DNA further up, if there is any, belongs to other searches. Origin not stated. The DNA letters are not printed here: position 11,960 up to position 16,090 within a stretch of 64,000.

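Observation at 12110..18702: AmmeMemoRadiSam genes welded to a membrane redox / SpeE-like megaprotein in one translationally coupled operon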

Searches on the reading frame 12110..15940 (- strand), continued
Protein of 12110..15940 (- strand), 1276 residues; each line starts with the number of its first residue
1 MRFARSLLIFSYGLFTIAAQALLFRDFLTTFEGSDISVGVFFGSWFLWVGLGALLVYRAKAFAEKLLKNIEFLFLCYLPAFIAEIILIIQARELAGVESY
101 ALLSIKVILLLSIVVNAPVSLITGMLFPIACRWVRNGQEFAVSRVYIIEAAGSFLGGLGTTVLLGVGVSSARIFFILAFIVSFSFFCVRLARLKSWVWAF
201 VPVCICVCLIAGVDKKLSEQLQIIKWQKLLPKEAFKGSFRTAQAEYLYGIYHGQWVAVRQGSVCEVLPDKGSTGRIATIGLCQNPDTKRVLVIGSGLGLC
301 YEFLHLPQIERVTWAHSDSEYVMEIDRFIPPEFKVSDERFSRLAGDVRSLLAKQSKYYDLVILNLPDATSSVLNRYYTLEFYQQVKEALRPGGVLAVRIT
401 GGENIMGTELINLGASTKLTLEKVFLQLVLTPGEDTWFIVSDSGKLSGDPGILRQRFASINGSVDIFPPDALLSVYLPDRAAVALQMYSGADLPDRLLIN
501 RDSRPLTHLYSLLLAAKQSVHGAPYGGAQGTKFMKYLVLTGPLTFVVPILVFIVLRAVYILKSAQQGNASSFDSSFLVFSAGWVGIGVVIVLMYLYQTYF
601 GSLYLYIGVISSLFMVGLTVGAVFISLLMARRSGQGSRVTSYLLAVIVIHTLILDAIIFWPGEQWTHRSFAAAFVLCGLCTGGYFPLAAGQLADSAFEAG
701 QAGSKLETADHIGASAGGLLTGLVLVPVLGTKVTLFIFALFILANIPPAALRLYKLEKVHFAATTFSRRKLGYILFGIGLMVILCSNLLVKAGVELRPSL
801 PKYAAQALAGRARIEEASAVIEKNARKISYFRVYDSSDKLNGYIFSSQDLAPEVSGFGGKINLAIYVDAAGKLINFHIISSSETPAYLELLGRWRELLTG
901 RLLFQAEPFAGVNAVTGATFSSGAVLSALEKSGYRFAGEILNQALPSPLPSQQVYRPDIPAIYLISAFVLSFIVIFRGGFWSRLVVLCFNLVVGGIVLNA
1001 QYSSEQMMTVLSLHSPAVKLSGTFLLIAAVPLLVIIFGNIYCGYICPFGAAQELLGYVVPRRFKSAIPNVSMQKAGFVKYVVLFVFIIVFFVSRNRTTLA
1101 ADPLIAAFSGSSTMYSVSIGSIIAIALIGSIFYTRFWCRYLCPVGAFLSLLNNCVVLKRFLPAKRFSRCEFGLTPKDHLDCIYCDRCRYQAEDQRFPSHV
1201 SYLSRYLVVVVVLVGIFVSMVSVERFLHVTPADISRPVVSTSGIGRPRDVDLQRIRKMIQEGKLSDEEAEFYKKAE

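Call 15: find_homologous_proteins(query=window:12110-15940:-)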
Query window:12110-15940:- (1276 aa): 722 proteins with E <= 0.001 among 8000 candidates; the best 120 are listed.
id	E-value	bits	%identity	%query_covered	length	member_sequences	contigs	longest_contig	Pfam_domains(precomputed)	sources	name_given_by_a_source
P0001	0.0e+0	2827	100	100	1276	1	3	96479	PF12801.13,PF04205.20,PF01564.24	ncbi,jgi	-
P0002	0.0e+0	2250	79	100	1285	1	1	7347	PF12801.13,PF04205.20,PF01564.24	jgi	jgi:spermidine synthase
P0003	0.0e+0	2245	79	100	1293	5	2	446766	PF12801.13,PF04205.20,PF01564.24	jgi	jgi:predicted membrane-bound spermidine synthase/Na+-translocating ferredoxin:NAD+ oxidoreductase Rn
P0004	0.0e+0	2234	79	100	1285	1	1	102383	PF12801.13,PF04205.20,PF01564.24,PF07690.22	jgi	jgi:predicted membrane-bound spermidine synthase/Na+-translocating ferredoxin:NAD+ oxidoreductase Rn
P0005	0.0e+0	2219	78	100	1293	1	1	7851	PF12801.13,PF04205.20,PF01564.24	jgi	jgi:spermidine synthase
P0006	0.0e+0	2211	78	100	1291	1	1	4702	PF12801.13,PF04205.20,PF01564.24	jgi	jgi:predicted membrane-bound spermidine synthase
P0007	0.0e+0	2206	77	100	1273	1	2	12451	PF12801.13,PF04205.20,PF01564.24,PF07690.22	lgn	-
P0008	0.0e+0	2199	78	100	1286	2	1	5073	PF12801.13,PF04205.20,PF01564.24,PF07690.22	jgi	jgi:predicted membrane-bound spermidine synthase/Na+-translocating ferredoxin:NAD+ oxidoreductase Rn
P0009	0.0e+0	2192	78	100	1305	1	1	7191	PF12801.13,PF04205.20,PF01564.24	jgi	jgi:spermidine synthase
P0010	0.0e+0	2187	77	100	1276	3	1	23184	PF12801.13,PF04205.20,PF01564.24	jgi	jgi:predicted membrane-bound spermidine synthase/Na+-translocating ferredoxin:NAD+ oxidoreductase Rn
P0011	0.0e+0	2183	77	100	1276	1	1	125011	PF12801.13,PF04205.20,PF01564.24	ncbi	-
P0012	0.0e+0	2182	78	100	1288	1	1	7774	PF12801.13,PF04205.20,PF01564.24,PF07690.22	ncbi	-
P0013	0.0e+0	2181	78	100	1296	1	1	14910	PF12801.13,PF04205.20,PF01564.24,PF07690.22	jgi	jgi:predicted membrane-bound spermidine synthase/Na+-translocating ferredoxin:NAD+ oxidoreductase Rn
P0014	0.0e+0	2180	77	100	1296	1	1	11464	PF12801.13,PF04205.20,PF01564.24,PF07690.22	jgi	jgi:spermidine synthase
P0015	0.0e+0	2176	77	100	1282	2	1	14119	PF12801.13,PF04205.20,PF01564.24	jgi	jgi:predicted membrane-bound spermidine synthase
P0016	0.0e+0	2167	77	100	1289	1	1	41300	PF12801.13,PF04205.20,PF01564.24,PF07690.22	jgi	-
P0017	0.0e+0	2165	76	100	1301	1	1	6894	PF12801.13,PF04205.20,PF01564.24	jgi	-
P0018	0.0e+0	2160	77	100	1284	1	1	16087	PF12801.13,PF04205.20,PF01564.24,PF07690.22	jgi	jgi:predicted membrane-bound spermidine synthase/Na+-translocating ferredoxin:NAD+ oxidoreductase Rn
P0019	0.0e+0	2155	76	100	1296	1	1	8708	PF12801.13,PF04205.20,PF01564.24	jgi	jgi:predicted membrane-bound spermidine synthase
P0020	0.0e+0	2149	76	100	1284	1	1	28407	PF12801.13,PF04205.20,PF01564.24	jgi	jgi:predicted membrane-bound spermidine synthase/Na+-translocating ferredoxin:NAD+ oxidoreductase Rn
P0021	0.0e+0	2142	75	100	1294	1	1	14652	PF12801.13,PF04205.20,PF01564.24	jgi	jgi:predicted membrane-bound spermidine synthase/Na+-translocating ferredoxin:NAD+ oxidoreductase Rn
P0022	0.0e+0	2135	76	100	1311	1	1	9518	PF12801.13,PF04205.20,PF01564.24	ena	-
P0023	0.0e+0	2131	76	100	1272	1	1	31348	PF12801.13,PF04205.20,PF01564.24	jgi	jgi:predicted membrane-bound spermidine synthase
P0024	0.0e+0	2129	76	100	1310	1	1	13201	PF12801.13,PF04205.20,PF01564.24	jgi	jgi:spermidine synthase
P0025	0.0e+0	2122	74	100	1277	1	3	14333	PF12801.13,PF04205.20,PF01564.24,PF07690.22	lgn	-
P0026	0.0e+0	2122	75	100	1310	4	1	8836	PF12801.13,PF04205.20,PF01564.24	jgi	-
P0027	0.0e+0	2121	75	100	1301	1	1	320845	PF12801.13,PF04205.20,PF01564.24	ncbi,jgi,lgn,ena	ncbi:MAG: 4Fe-4S binding protein [Sedimentisphaerales bacterium]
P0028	0.0e+0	2118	75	100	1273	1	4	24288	PF12801.13,PF04205.20,PF01564.24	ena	-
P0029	0.0e+0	2117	74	100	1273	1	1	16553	PF12801.13,PF04205.20,PF01564.24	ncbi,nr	ncbi:MAG: 4Fe-4S binding protein [Sedimentisphaerales bacterium]|nr:4Fe-4S binding protein [Sediment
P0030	0.0e+0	2107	75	100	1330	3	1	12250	PF12801.13,PF04205.20,PF01564.24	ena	-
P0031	0.0e+0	2104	74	100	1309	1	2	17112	PF12801.13,PF04205.20,PF01564.24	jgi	-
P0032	0.0e+0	2100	73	100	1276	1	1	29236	PF12801.13,PF04205.20,PF01564.24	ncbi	-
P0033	0.0e+0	2098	74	100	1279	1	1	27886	PF12801.13,PF04205.20,PF01564.24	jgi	jgi:spermidine synthase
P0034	0.0e+0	2073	74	100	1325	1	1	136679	PF12801.13,PF04205.20,PF01564.24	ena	-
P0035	0.0e+0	2058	73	100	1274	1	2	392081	PF12801.13,PF04205.20,PF01564.24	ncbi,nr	ncbi:MAG: 4Fe-4S binding protein [Phycisphaerae bacterium]|nr:4Fe-4S binding protein [Phycisphaerae 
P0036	0.0e+0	2040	72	100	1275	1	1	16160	PF12801.13,PF04205.20,PF01564.24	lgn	-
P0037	0.0e+0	2029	72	100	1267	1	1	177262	PF12801.13,PF04205.20,PF01564.24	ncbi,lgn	-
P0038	0.0e+0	2029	75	94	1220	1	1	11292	PF12801.13,PF04205.20,PF01564.24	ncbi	ncbi:MAG: 4Fe-4S binding protein, partial [Sedimentisphaerales bacterium]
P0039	0.0e+0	2009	79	90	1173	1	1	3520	PF12801.13,PF04205.20,PF01564.24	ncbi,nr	ncbi:MAG: 4Fe-4S binding protein, partial [Sedimentisphaerales bacterium]|nr:4Fe-4S binding protein 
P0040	0.0e+0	1946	68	100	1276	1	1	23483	PF12801.13,PF04205.20,PF01564.24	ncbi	-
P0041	0.0e+0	1921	69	100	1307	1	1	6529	PF12801.13,PF04205.20,PF01564.24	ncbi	ncbi:Polyamine aminopropyltransferase [subsurface metagenome]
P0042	0.0e+0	1920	68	100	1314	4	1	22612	PF12801.13,PF04205.20,PF01564.24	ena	-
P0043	0.0e+0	1912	69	100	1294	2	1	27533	PF12801.13,PF04205.20,PF01564.24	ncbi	-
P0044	0.0e+0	1906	67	100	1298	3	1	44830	PF12801.13,PF04205.20,PF01564.24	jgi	-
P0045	0.0e+0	1900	69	100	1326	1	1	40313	PF12801.13,PF04205.20,PF01564.24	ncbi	-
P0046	0.0e+0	1897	67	100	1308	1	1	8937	PF12801.13,PF04205.20,PF01564.24,PF07690.22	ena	-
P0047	0.0e+0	1896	67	100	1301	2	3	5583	PF12801.13,PF04205.20,PF01564.24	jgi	-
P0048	0.0e+0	1894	67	100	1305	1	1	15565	PF12801.13,PF01564.24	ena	-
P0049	0.0e+0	1893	67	100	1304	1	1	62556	PF12801.13,PF04205.20,PF01564.24,PF07690.22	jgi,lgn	-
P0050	0.0e+0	1893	67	100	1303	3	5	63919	PF12801.13,PF04205.20,PF01564.24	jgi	jgi:spermidine synthase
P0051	0.0e+0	1893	67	100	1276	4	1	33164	PF12801.13,PF04205.20,PF01564.24,PF07690.22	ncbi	-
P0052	0.0e+0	1892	67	100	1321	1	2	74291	PF12801.13,PF04205.20,PF01564.24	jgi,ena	-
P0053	0.0e+0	1890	67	100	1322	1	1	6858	PF12801.13,PF04205.20,PF01564.24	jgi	-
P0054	0.0e+0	1887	67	100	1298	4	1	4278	PF12801.13,PF01564.24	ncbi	-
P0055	0.0e+0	1887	67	100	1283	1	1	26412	PF12801.13,PF04205.20,PF01564.24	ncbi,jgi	ncbi:MAG: 4Fe-4S binding protein [Planctomycetota bacterium]|jgi:spermidine synthase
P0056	0.0e+0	1885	67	100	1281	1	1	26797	PF12801.13,PF04205.20,PF01564.24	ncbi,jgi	-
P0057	0.0e+0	1883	67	100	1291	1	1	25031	PF12801.13,PF04205.20,PF01564.24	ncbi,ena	-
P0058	0.0e+0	1883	67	100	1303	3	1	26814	PF12801.13,PF04205.20,PF01564.24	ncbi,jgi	ncbi:MAG: 4Fe-4S binding protein [Planctomycetota bacterium]|jgi:spermidine synthase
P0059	0.0e+0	1880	68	100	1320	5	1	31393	PF12801.13,PF04205.20,PF01564.24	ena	-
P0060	0.0e+0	1880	66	100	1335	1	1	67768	PF12801.13,PF04205.20,PF01564.24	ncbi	-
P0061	0.0e+0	1878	66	100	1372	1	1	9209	PF12801.13,PF04205.20,PF01564.24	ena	-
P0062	0.0e+0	1877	66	100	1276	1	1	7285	PF12801.13,PF04205.20,PF01564.24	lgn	-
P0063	0.0e+0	1874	66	100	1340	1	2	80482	PF12801.13,PF04205.20,PF01564.24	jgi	-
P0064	0.0e+0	1873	66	100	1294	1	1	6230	PF12801.13,PF04205.20,PF01564.24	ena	-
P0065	0.0e+0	1872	66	100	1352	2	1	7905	PF12801.13,PF04205.20,PF01564.24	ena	-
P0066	0.0e+0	1872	66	100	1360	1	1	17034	PF12801.13,PF04205.20,PF01564.24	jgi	-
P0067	0.0e+0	1871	66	100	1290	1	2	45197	PF12801.13,PF01564.24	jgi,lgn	jgi:predicted membrane-bound spermidine synthase/Na+-translocating ferredoxin:NAD+ oxidoreductase Rn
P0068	0.0e+0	1871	67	100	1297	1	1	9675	PF12801.13,PF04205.20,PF01564.24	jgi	jgi:spermidine synthase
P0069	0.0e+0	1871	67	100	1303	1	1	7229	PF12801.13,PF04205.20,PF01564.24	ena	-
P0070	0.0e+0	1870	67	100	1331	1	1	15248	PF12801.13,PF04205.20,PF01564.24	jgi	-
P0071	0.0e+0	1870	66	100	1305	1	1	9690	PF12801.13,PF04205.20,PF01564.24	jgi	jgi:predicted membrane-bound spermidine synthase/Na+-translocating ferredoxin:NAD+ oxidoreductase Rn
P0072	0.0e+0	1868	66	100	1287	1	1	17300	PF12801.13,PF04205.20,PF01564.24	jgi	jgi:predicted membrane-bound spermidine synthase/Na+-translocating ferredoxin:NAD+ oxidoreductase Rn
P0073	0.0e+0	1866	66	100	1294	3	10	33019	PF12801.13,PF04205.20,PF01564.24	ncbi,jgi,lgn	-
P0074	0.0e+0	1866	66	100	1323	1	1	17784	PF12801.13,PF04205.20,PF01564.24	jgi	-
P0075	0.0e+0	1865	66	100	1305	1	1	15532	PF12801.13,PF04205.20,PF01564.24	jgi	jgi:predicted membrane-bound spermidine synthase/Na+-translocating ferredoxin:NAD+ oxidoreductase Rn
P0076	0.0e+0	1865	66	100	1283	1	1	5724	PF12801.13,PF04205.20,PF01564.24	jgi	-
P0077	0.0e+0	1863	66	100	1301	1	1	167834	PF12801.13,PF04205.20,PF01564.24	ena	-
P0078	0.0e+0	1863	66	100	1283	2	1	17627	PF12801.13,PF04205.20,PF01564.24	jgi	-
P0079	0.0e+0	1861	66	100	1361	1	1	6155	PF12801.13,PF04205.20,PF01564.24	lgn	-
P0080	0.0e+0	1859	67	100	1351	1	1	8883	PF12801.13,PF04205.20,PF01564.24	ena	-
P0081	0.0e+0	1858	65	100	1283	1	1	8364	PF12801.13,PF01564.24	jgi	jgi:spermidine synthase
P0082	0.0e+0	1853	66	100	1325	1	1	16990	PF12801.13,PF04205.20,PF01564.24,PF07690.22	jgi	-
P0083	0.0e+0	1849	65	100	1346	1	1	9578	PF12801.13,PF04205.20,PF01564.24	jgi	-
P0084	0.0e+0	1848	66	100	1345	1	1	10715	PF12801.13,PF04205.20,PF01564.24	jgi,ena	-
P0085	0.0e+0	1846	66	100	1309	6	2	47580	PF12801.13,PF04205.20,PF01564.24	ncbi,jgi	ncbi:MAG: 4Fe-4S binding protein [Planctomycetota bacterium]|jgi:spermidine synthase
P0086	0.0e+0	1845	66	100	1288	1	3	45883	PF12801.13,PF04205.20,PF01564.24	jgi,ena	jgi:spermidine synthase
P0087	0.0e+0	1844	66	100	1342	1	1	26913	PF12801.13,PF04205.20,PF01564.24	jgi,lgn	jgi:predicted membrane-bound spermidine synthase/Na+-translocating ferredoxin:NAD+ oxidoreductase Rn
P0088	0.0e+0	1844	65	100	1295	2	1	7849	PF12801.13,PF04205.20,PF01564.24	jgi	jgi:spermidine synthase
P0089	0.0e+0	1843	65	100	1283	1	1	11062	PF12801.13,PF04205.20,PF01564.24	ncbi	-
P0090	0.0e+0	1843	66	100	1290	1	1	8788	PF12801.13,PF04205.20,PF01564.24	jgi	jgi:predicted membrane-bound spermidine synthase/polyferredoxin/Na+-translocating ferredoxin:NAD+ ox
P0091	0.0e+0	1843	66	100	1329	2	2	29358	PF12801.13,PF04205.20,PF01564.24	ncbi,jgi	ncbi:MAG: 4Fe-4S binding protein [Planctomycetota bacterium]|jgi:spermidine synthase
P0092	0.0e+0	1842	65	100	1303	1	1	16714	PF12801.13,PF04205.20,PF01564.24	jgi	-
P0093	0.0e+0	1842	65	100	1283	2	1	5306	PF12801.13,PF04205.20,PF01564.24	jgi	jgi:predicted membrane-bound spermidine synthase/polyferredoxin/Na+-translocating ferredoxin:NAD+ ox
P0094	0.0e+0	1841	66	100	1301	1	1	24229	PF12801.13,PF04205.20,PF01564.24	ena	-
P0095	0.0e+0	1840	65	100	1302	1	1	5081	PF12801.13,PF04205.20,PF01564.24,PF07690.22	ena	-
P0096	0.0e+0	1839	65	100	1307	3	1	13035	PF12801.13,PF04205.20,PF01564.24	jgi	-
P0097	0.0e+0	1839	65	100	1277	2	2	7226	PF12801.13,PF04205.20,PF01564.24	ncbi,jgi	ncbi:MAG: 4Fe-4S binding protein [Planctomycetota bacterium]|jgi:spermidine synthase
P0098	0.0e+0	1838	65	100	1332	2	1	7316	PF12801.13,PF04205.20,PF01564.24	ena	-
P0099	0.0e+0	1838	65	100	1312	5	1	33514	PF12801.13,PF04205.20,PF01564.24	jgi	-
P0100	0.0e+0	1837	66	100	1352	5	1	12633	PF12801.13,PF04205.20,PF01564.24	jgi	-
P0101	0.0e+0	1836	65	100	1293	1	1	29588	PF12801.13,PF04205.20,PF01564.24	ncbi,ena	-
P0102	0.0e+0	1835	65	100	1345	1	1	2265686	PF12801.13,PF04205.20,PF01564.24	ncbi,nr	ncbi:MAG: 4Fe-4S binding protein [Planctomycetota bacterium]|nr:MAG: 4Fe-4S binding protein [Plancto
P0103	0.0e+0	1835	64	100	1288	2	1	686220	PF12801.13,PF04205.20,PF01564.24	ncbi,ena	-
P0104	0.0e+0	1832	65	100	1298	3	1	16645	PF12801.13,PF04205.20,PF01564.24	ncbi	-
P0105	0.0e+0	1830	65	100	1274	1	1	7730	PF12801.13,PF04205.20,PF01564.24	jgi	jgi:predicted membrane-bound spermidine synthase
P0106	0.0e+0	1830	65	100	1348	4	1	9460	PF12801.13,PF04205.20,PF01564.24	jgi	jgi:spermidine synthase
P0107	0.0e+0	1829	65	100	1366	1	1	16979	PF12801.13,PF04205.20,PF01564.24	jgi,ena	-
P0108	0.0e+0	1829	64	100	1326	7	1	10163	PF12801.13,PF04205.20,PF01564.24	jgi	-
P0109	0.0e+0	1829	66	100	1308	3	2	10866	PF12801.13,PF04205.20,PF01564.24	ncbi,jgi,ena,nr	ncbi:MAG TPA: 4Fe-4S binding protein [Sedimentisphaerales bacterium]|nr:4Fe-4S binding protein [Sedi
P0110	0.0e+0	1828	65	100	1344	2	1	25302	PF12801.13,PF04205.20,PF01564.24,PF07690.22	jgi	-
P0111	0.0e+0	1826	65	100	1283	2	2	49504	PF12801.13,PF04205.20,PF01564.24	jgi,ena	-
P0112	0.0e+0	1824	64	100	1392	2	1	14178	PF12801.13,PF04205.20,PF01564.24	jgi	-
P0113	0.0e+0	1824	65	100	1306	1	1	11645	PF12801.13,PF04205.20,PF01564.24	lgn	-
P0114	0.0e+0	1823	65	100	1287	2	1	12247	PF12801.13,PF04205.20,PF01564.24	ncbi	-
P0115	0.0e+0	1822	75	85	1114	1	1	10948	PF12801.13,PF04205.20,PF01564.24,PF07690.22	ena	-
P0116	0.0e+0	1822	65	100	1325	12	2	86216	PF12801.13,PF04205.20,PF01564.24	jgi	jgi:spermidine synthase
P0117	0.0e+0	1820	65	100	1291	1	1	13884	PF12801.13,PF04205.20,PF01564.24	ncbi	ncbi:MAG: 4Fe-4S binding protein [Sedimentisphaerales bacterium]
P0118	0.0e+0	1819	65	100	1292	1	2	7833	PF12801.13,PF04205.20,PF01564.24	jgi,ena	-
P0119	0.0e+0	1818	64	100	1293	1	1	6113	PF12801.13,PF04205.20,PF01564.24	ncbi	-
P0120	0.0e+0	1818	64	100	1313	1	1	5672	PF12801.13,PF04205.20,PF01564.24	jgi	-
